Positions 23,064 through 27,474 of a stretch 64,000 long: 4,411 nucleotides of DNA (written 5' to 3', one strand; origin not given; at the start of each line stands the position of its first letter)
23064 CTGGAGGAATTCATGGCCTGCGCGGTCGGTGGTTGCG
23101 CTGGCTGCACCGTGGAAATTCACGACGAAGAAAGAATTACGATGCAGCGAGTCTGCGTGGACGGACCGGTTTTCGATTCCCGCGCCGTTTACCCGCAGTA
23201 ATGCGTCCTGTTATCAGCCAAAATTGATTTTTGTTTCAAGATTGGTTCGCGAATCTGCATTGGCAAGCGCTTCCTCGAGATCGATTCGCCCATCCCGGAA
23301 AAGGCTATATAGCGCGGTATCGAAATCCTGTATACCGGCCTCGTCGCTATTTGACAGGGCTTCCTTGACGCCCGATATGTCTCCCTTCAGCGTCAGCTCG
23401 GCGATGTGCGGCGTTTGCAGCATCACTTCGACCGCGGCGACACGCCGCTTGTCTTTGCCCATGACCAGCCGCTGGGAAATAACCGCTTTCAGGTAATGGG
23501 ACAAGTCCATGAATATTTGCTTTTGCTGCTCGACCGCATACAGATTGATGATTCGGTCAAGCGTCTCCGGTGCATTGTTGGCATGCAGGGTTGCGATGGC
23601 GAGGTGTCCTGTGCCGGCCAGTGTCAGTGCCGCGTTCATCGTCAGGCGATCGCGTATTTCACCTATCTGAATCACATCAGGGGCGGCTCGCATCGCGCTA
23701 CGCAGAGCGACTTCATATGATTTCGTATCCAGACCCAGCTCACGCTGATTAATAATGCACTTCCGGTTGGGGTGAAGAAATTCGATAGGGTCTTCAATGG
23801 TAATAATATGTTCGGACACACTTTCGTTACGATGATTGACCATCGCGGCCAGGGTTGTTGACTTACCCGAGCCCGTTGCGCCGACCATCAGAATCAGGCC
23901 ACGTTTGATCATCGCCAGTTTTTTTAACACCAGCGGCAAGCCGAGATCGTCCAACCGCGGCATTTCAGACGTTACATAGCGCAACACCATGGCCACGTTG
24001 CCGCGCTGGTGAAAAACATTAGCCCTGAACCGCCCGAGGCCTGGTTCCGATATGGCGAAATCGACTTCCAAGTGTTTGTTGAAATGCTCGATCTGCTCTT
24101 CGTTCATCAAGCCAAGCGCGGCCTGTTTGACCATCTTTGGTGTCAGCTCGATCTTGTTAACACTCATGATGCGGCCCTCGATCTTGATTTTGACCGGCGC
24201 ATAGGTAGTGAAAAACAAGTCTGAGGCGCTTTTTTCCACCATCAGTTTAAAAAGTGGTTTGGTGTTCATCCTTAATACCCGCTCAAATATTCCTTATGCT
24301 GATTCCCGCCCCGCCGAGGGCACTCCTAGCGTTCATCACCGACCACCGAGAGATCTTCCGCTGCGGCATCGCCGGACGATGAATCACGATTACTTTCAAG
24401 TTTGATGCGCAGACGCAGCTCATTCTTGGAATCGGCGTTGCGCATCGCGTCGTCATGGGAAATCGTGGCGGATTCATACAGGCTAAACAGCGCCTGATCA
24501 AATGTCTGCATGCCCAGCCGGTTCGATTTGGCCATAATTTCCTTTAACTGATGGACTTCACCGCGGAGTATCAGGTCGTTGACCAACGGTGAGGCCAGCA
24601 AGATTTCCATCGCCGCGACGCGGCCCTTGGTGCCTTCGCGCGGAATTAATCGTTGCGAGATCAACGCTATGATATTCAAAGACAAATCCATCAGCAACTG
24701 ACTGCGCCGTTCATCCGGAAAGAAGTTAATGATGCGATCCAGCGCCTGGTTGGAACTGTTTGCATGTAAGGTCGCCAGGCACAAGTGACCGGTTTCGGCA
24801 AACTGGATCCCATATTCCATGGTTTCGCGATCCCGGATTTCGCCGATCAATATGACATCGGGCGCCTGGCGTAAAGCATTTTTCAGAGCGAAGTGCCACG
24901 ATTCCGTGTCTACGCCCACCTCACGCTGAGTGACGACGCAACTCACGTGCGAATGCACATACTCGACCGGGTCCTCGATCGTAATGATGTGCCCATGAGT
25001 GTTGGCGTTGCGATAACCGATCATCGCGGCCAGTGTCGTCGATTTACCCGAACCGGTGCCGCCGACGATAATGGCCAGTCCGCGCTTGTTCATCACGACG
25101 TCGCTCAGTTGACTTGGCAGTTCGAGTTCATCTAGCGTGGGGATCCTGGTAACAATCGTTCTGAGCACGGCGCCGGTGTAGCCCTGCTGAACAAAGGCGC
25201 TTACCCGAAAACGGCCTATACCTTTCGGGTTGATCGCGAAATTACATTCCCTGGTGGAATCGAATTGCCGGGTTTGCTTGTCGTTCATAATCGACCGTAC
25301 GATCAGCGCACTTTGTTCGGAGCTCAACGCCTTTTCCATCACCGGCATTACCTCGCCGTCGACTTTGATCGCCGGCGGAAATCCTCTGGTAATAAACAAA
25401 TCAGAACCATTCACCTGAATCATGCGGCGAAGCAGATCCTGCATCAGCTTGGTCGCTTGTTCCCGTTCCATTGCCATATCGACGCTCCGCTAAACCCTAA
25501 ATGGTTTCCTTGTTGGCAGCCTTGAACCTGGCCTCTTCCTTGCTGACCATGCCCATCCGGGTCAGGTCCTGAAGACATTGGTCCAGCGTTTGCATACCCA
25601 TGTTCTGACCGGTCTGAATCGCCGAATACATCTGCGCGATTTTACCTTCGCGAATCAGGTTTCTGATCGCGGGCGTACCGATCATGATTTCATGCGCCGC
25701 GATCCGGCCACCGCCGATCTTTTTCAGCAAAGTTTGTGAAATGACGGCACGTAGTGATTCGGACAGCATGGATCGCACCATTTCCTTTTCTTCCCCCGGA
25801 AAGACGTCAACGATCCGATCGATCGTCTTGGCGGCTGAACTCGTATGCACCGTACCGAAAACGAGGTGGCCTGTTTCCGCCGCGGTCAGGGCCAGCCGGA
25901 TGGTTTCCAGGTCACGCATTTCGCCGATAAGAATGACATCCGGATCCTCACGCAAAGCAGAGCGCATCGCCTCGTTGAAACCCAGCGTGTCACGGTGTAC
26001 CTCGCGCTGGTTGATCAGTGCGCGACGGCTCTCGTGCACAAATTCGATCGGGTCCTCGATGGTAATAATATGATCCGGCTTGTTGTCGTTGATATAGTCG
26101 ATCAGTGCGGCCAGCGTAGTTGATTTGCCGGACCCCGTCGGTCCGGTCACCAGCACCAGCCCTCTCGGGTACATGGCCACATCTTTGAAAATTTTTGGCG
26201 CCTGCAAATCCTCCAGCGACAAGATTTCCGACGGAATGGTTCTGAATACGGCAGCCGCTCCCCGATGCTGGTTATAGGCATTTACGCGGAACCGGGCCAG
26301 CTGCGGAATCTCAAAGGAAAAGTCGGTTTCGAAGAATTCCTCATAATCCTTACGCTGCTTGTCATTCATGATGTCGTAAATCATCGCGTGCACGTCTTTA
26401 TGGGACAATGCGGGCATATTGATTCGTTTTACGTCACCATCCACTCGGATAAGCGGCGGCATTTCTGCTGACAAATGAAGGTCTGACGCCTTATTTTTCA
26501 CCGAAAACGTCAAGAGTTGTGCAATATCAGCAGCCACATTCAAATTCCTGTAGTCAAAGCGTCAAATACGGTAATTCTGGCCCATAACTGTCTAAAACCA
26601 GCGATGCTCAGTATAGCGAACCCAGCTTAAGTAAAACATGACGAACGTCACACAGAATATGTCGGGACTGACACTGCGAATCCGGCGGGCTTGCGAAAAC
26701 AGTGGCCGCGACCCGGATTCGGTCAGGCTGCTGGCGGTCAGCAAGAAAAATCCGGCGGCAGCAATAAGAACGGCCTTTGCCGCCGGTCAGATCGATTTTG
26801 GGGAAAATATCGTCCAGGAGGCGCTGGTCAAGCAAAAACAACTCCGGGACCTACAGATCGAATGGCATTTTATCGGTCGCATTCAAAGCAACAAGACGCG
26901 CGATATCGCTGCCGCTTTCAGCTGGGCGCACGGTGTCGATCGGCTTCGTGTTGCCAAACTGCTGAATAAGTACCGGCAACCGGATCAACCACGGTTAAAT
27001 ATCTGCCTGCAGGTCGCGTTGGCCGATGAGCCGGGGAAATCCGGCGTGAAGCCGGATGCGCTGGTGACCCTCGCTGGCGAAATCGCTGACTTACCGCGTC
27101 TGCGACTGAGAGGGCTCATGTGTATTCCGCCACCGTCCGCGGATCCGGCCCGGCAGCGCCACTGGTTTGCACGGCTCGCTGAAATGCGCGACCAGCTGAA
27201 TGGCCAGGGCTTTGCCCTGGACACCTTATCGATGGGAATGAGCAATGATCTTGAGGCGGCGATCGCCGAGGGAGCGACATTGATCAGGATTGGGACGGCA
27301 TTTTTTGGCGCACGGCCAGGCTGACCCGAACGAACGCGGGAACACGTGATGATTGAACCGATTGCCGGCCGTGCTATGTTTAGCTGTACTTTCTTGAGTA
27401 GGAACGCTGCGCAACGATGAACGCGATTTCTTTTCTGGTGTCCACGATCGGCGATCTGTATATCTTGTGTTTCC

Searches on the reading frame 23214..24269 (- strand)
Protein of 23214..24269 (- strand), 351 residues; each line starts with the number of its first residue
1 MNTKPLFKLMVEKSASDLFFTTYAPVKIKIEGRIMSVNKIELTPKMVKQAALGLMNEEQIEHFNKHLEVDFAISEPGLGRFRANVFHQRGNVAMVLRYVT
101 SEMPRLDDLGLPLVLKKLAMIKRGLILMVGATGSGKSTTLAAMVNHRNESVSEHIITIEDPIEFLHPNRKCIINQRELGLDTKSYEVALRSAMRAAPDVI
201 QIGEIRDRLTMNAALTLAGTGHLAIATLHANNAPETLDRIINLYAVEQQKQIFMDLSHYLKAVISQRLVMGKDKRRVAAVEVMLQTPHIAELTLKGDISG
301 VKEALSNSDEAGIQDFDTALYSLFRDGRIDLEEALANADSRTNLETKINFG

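Call 27: search_protein_families(library=ncbifam, proteins=[window:23214-24269:-], max_evalue=1e-8)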
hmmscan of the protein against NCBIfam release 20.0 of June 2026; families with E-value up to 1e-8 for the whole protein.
window:23214-24269:- (351 aa): 16 families
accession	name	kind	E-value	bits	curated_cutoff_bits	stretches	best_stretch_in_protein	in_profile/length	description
TIGR01420.1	pilT_fam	subfamily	4.4e-122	407.6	319.1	1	6-342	5-342/343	PilT/PilU family type 4a pilus ATPase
TIGR02525.1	plasmid_TraJ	equivalog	1.6e-44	152.4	368.3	1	83-334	109-363/372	plasmid transfer ATPase TraJ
NF041000.1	ATPase_ComGA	equivalog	4.9e-35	120.8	300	1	90-269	92-265/267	competence type IV pilus ATPase ComGA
TIGR02524.1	dot_icm_DotB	equivalog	2e-32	112.8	463.3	1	85-305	94-321/358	Dot/Icm type IV secretion system ATPase DotB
NF007755.0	PRK10436.1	equivalog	3.9e-30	104.9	617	1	8-269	94-355/465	type II secretion system protein GspE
TIGR02533.1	type_II_gspE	equivalog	1.4e-29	103.1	630.25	1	105-269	221-379/486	type II secretion system ATPase GspE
TIGR02538.1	type_IV_pilB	equivalog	7.4e-29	100.8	675.65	1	123-243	316-432/564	type IV-A pilus assembly ATPase PilB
NF053534.1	T4PilAsmATPsTfpB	equivalog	1.2e-26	93.3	850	1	116-269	329-472/584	type IV pilus assembly ATPase TfpB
TIGR02788.1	VirB11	equivalog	1.1e-18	67.3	249.95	1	117-265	138-289/308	P-type DNA transfer ATPase VirB11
TIGR02782.1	TrbB_P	equivalog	9.9e-17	61.2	304.55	1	122-279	135-289/303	P-type conjugative transfer ATPase TrbB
NF010469.0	PRK13894.1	subfamily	3.1e-13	49.8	508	1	122-249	148-273/320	conjugal transfer ATPase TrbB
NF058587.1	archaellum_moto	equivalog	3.9e-13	49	550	1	126-280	278-430/527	archaellum flagellar ATPase motor FlaI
TIGR03819.1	heli_sec_ATPase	hypoth_equivalog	1.2e-12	47.8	373.15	1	115-264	171-323/340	TadA family conjugal transfer-associated ATPase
NF010407.0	PRK13833.1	subfamily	4.4e-12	46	499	1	118-265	139-284/323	conjugal transfer protein TrbB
NF010425.0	PRK13851.1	equivalog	3.7e-11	42.5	461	1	119-248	158-288/344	type IV secretion system protein VirB11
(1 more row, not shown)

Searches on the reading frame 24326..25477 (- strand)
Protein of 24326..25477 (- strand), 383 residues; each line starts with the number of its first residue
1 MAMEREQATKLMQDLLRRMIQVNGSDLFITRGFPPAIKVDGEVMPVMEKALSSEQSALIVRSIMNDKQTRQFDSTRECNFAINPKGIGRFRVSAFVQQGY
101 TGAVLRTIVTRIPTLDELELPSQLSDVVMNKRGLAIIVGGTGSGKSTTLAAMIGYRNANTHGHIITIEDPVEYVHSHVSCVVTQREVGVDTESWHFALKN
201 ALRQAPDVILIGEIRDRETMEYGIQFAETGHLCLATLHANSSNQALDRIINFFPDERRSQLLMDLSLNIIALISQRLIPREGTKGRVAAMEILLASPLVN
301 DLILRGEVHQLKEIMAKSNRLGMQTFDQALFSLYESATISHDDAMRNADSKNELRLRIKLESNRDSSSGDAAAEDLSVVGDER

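Call 27: search_protein_families(library=ncbifam, proteins=[window:24326-25477:-], max_evalue=1e-8)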
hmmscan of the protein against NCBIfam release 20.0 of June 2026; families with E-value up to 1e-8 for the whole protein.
window:24326-25477:- (383 aa): 17 families
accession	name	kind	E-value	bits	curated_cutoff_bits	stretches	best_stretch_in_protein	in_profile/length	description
TIGR01420.1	pilT_fam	subfamily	2.4e-132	441.4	319.1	1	12-353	2-343/343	PilT/PilU family type 4a pilus ATPase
TIGR02525.1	plasmid_TraJ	equivalog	2.2e-43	148.6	368.3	1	103-340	120-359/372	plasmid transfer ATPase TraJ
TIGR02524.1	dot_icm_DotB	equivalog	2.9e-40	138.6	463.3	1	10-317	4-323/358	Dot/Icm type IV secretion system ATPase DotB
NF041000.1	ATPase_ComGA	equivalog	1.2e-35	122.8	300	1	78-279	71-266/267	competence type IV pilus ATPase ComGA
TIGR02533.1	type_II_gspE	equivalog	4.7e-35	121.2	630.25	1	121-253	232-360/486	type II secretion system ATPase GspE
TIGR02538.1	type_IV_pilB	equivalog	1.1e-31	110.2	675.65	1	124-252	308-432/564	type IV-A pilus assembly ATPase PilB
NF007755.0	PRK10436.1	equivalog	3.8e-30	105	617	1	6-286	83-363/465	type II secretion system protein GspE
NF053534.1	T4PilAsmATPsTfpB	equivalog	6.7e-26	90.8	850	1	123-252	327-452/584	type IV pilus assembly ATPase TfpB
TIGR02788.1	VirB11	equivalog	2.5e-19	69.4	249.95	1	128-259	140-272/308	P-type DNA transfer ATPase VirB11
TIGR02782.1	TrbB_P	equivalog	3.3e-17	62.7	304.55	1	123-274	128-279/303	P-type conjugative transfer ATPase TrbB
TIGR03819.1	heli_sec_ATPase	hypoth_equivalog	6.3e-17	61.8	373.15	1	69-245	108-293/340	TadA family conjugal transfer-associated ATPase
NF058587.1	archaellum_moto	equivalog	1.2e-16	60.6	550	1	135-249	278-393/527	archaellum flagellar ATPase motor FlaI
NF010469.0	PRK13894.1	subfamily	2.1e-15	56.9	508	1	123-251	141-266/320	conjugal transfer ATPase TrbB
NF010407.0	PRK13833.1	subfamily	4.4e-11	42.8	499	1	130-261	142-270/323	conjugal transfer protein TrbB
NF010425.0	PRK13851.1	equivalog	7.8e-11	41.4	461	1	116-266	147-297/344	type IV secretion system protein VirB11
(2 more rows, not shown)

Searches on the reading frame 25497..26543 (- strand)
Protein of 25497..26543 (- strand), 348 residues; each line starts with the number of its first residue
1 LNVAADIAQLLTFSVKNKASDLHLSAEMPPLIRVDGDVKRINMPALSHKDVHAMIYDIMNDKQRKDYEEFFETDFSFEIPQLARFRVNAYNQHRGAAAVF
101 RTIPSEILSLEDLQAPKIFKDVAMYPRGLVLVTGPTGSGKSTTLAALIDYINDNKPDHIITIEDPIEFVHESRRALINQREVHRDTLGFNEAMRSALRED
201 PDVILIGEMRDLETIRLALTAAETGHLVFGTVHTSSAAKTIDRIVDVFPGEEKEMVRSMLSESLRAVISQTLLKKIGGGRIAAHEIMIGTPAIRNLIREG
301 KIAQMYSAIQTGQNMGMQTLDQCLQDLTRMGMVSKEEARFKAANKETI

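Call 27: search_protein_families(library=ncbifam, proteins=[window:25497-26543:-], max_evalue=1e-8)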
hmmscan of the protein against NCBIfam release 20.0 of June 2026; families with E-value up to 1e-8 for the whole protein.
window:25497-26543:- (348 aa): 16 families
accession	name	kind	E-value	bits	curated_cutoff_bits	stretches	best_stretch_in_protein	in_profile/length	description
TIGR01420.1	pilT_fam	subfamily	1.5e-150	501.2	319.1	1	7-345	2-341/343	PilT/PilU family type 4a pilus ATPase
TIGR02525.1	plasmid_TraJ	equivalog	4.9e-46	157.4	368.3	1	89-306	111-331/372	plasmid transfer ATPase TraJ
TIGR02524.1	dot_icm_DotB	equivalog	6.5e-45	153.9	463.3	1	7-313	6-325/358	Dot/Icm type IV secretion system ATPase DotB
NF007755.0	PRK10436.1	equivalog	3.2e-44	151.4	617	1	3-276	85-358/465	type II secretion system protein GspE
TIGR02538.1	type_IV_pilB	equivalog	1.9e-43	149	675.65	1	7-275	185-454/564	type IV-A pilus assembly ATPase PilB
TIGR02533.1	type_II_gspE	equivalog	2.4e-43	148.5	630.25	1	119-276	235-382/486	type II secretion system ATPase GspE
NF041000.1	ATPase_ComGA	equivalog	3.7e-39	134.3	300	1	10-274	3-266/267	competence type IV pilus ATPase ComGA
NF053534.1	T4PilAsmATPsTfpB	equivalog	1.8e-34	119.1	850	1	118-247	327-452/584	type IV pilus assembly ATPase TfpB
NF058587.1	archaellum_moto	equivalog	6e-19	68.2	550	1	130-245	278-394/527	archaellum flagellar ATPase motor FlaI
TIGR02782.1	TrbB_P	equivalog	9.7e-19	67.8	304.55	1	126-270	135-278/303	P-type conjugative transfer ATPase TrbB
TIGR02788.1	VirB11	equivalog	6.1e-18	64.9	249.95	1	100-268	117-288/308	P-type DNA transfer ATPase VirB11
TIGR03819.1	heli_sec_ATPase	hypoth_equivalog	4.2e-15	55.8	373.15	1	124-269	175-324/340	TadA family conjugal transfer-associated ATPase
NF010407.0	PRK13833.1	subfamily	4e-13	49.5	499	1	123-270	140-285/323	conjugal transfer protein TrbB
NF010425.0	PRK13851.1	equivalog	2.3e-11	43.2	461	1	83-242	118-278/344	type IV secretion system protein VirB11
NF010469.0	PRK13894.1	subfamily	6e-11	42.2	508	1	129-249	151-269/320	conjugal transfer ATPase TrbB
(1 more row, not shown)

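Call 29: find_related_loci(query=window:25497-26543:-, collection=genome_contigs, flank=1500)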
Query window:25497-26543:- (348 aa) in genome_contigs; peptide patterns used: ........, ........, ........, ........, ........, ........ (x = any residue, [..] = any of these).
600 stretches matched a pattern (row limit reached: there are more); 541 encode a relative of the query (tblastn E <= 1e-3); the best 80 are kept; 80 distinct loci.
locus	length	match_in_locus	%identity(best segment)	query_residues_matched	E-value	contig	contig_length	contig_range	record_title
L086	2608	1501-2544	92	1-348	0e+0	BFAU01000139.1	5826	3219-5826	Bacterium MnTg04 DNA, NODE_147_139, whole genome shotgun sequence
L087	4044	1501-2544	85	1-348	0e+0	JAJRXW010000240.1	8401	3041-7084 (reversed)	MAG: Gammaproteobacteria bacterium isolate Dive96_bin3.196 k141_3093263, whole genome shotgun sequence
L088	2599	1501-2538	85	3-348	0e+0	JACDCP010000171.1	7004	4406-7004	MAG: Gammaproteobacteria bacterium isolate MGR_bin311 SD2898_NODE_2164_length_7004_cov_1.129126, whole genome shotgun se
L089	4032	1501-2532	86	3-346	0e+0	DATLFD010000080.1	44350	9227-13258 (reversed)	MAG TPA_asm: Gammaproteobacteria bacterium isolate SMAG_U14393 k141_1481344, whole genome shotgun sequence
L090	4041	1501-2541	84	1-347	0e+0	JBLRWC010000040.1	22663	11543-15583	MAG: Gammaproteobacteria bacterium isolate TamC05-01 NODE_1387_length_22663_cov_67.818073, whole genome shotgun sequence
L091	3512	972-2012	86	2-348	0e+0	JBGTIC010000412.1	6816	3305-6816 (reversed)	MAG: Gammaproteobacteria bacterium isolate JTS-RE254 k141_11370536, whole genome shotgun sequence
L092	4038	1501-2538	85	1-346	0e+0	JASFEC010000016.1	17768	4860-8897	MAG: Gammaproteobacteria bacterium isolate D0606M02metaG_Bin_303 D0606M02metaG_FD_scaffold_195_c1, whole genome shotgun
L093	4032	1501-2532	85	3-346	0e+0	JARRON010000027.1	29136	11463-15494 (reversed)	MAG: Gammaproteobacteria bacterium isolate Spart_151_MAG scaffold_392, whole genome shotgun sequence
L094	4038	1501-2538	84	2-347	0e+0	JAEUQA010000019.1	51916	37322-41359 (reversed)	MAG: Chromatiales bacterium isolate new MAG-239 k141_1420860, whole genome shotgun sequence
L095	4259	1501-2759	84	1-346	0e+0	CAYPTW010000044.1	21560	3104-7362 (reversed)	MAG TPA_asm: uncultured Thioalkalivibrio sp. isolate binchicken_co405_156 genome assembly, contig: NODE_3550_length_2156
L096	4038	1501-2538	84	1-346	0e+0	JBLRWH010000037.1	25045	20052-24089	MAG: Gammaproteobacteria bacterium isolate TamC05-06 NODE_1185_length_25045_cov_18.983834, whole genome shotgun sequence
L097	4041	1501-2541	84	2-348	0e+0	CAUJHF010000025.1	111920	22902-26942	MAG: Pseudomonadota bacterium isolate KLAP98 genome assembly, contig: KLAP98_855509, whole genome shotgun sequence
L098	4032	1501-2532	85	3-346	0e+0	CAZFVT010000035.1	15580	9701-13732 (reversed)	MAG TPA_asm: uncultured Woeseiaceae bacterium isolate SRP135972_co2_285 genome assembly, contig: NODE_3641_length_15580_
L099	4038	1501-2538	84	3-348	0e+0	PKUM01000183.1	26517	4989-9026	MAG: Chromatiales bacterium isolate BM003 sc_1035, whole genome shotgun sequence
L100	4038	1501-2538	83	2-347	0e+0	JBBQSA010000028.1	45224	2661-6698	MAG: Gammaproteobacteria bacterium isolate Co_metawrap_1719 Cmw_1719_k141_4638800_length_45224_cov_25.9956, whole genome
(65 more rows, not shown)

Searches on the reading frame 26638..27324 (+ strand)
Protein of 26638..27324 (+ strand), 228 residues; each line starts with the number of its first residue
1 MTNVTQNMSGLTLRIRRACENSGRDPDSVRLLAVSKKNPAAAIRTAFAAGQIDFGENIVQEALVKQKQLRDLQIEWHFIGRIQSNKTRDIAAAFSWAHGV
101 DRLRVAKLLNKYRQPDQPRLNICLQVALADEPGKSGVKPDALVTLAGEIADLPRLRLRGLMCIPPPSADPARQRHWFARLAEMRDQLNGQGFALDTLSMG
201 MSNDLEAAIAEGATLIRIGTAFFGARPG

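Call 27: search_protein_families(library=ncbifam, proteins=[window:26638-27324:+], max_evalue=1e-8)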
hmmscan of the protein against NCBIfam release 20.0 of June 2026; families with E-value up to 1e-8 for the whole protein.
window:26638-27324:+ (228 aa): 1 family
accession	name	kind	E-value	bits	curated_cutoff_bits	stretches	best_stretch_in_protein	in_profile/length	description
TIGR00044.1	TIGR00044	hypoth_equivalog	1.3e-69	234.3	106.25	1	1-226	1-229/229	YggS family pyridoxal phosphate-dependent enzyme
